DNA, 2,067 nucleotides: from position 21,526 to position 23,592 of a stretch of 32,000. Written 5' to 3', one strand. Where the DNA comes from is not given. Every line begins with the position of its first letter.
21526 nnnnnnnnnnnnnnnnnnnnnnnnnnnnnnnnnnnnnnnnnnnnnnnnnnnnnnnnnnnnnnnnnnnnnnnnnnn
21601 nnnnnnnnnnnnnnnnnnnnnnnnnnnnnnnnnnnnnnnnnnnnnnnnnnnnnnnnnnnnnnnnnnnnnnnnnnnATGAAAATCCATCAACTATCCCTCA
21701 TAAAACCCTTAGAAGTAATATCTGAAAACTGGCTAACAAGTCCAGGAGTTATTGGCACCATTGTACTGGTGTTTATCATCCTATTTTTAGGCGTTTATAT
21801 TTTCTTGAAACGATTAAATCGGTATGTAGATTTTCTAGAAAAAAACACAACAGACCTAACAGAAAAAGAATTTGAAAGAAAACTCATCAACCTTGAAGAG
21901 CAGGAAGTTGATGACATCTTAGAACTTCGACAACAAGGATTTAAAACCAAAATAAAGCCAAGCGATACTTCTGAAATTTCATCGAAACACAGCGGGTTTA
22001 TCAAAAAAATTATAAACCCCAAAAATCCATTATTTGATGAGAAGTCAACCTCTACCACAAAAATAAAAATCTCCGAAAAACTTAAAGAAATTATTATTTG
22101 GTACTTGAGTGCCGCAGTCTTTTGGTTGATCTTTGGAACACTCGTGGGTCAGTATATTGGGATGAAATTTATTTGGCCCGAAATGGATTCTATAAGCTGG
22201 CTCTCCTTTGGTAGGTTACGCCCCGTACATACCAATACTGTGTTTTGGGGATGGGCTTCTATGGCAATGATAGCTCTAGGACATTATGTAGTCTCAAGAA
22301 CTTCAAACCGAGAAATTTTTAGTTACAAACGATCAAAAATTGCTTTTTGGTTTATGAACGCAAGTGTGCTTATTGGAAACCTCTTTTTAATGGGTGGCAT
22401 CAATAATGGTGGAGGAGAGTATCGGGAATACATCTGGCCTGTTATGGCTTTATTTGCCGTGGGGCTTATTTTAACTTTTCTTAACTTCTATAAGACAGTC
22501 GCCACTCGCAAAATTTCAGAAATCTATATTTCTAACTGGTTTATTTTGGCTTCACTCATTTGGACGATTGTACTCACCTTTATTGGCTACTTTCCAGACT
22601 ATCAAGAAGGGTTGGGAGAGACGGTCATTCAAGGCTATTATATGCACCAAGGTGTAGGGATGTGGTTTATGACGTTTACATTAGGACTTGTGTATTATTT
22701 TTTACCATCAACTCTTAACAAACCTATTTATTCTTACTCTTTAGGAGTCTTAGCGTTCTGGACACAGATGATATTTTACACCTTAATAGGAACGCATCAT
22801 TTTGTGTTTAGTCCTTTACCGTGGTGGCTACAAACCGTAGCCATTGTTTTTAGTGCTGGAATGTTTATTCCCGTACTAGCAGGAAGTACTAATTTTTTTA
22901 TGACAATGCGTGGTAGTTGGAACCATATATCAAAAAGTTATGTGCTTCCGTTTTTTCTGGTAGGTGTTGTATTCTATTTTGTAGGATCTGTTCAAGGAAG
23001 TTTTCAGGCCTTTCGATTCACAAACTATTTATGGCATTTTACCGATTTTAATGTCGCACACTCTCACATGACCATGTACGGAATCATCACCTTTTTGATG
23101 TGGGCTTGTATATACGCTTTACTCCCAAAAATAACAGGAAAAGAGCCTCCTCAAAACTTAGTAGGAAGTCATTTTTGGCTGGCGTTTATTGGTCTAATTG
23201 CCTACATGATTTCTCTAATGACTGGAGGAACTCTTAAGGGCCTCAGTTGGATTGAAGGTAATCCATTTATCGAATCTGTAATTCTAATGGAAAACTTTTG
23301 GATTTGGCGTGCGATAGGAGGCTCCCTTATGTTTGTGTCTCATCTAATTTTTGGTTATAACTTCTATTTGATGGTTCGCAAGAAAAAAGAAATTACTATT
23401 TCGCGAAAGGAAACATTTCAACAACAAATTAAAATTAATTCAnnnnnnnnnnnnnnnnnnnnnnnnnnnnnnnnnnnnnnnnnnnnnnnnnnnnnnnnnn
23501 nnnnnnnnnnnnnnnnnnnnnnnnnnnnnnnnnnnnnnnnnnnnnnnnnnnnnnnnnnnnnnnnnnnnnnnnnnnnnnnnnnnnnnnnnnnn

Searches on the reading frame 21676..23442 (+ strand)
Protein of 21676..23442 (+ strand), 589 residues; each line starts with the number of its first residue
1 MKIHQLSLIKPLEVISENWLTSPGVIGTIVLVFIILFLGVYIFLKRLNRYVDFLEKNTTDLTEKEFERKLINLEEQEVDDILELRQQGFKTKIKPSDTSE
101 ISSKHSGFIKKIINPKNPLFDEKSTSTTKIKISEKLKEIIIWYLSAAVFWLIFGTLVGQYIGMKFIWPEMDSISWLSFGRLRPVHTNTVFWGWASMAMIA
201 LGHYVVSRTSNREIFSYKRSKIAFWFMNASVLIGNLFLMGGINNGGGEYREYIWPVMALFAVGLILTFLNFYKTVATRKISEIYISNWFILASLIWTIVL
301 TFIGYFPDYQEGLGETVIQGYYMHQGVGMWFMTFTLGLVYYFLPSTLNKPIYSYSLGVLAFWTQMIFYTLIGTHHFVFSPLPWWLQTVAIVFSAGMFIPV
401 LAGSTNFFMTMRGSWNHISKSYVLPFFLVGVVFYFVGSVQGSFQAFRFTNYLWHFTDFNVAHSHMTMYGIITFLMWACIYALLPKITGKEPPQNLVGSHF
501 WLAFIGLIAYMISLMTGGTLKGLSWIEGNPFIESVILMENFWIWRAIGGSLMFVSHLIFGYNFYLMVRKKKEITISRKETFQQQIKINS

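Call 67: search_protein_families(library=pfam, proteins=[window:21676-23442:+], max_evalue=0.001)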
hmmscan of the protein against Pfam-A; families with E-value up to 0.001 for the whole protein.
window:21676-23442:+ (589 aa): 1 family
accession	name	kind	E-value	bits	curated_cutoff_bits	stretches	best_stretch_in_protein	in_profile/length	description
PF00115.25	COX1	-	1.1e-83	282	34.8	1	139-550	2-435/436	Cytochrome C and Quinol oxidase polypeptide I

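Call 69: search_protein_families(library=ncbifam, proteins=[window:21676-23442:+], max_evalue=0.001)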
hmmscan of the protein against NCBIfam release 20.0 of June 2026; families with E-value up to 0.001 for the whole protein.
window:21676-23442:+ (589 aa): 4 families
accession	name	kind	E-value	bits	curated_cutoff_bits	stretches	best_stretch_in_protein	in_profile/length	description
NF011053.0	PRK14485.1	subfamily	2.3e-74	250.9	1080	1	138-579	13-472/716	putative bifunctional cbb3-type cytochrome c oxidase subunit I/II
TIGR00780.1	ccoN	equivalog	3.3e-74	250.5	583.15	1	141-574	9-465/474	cytochrome-c oxidase, cbb3-type subunit I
TIGR02891.1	CtaD_CoxA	equivalog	2e-13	49.8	670.75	1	335-573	244-475/504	cytochrome c oxidase subunit I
NF050116.1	cyt_aa3_Actin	exception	6.6e-07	28.5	880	1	322-575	233-478/522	aa3-type cytochrome oxidase subunit I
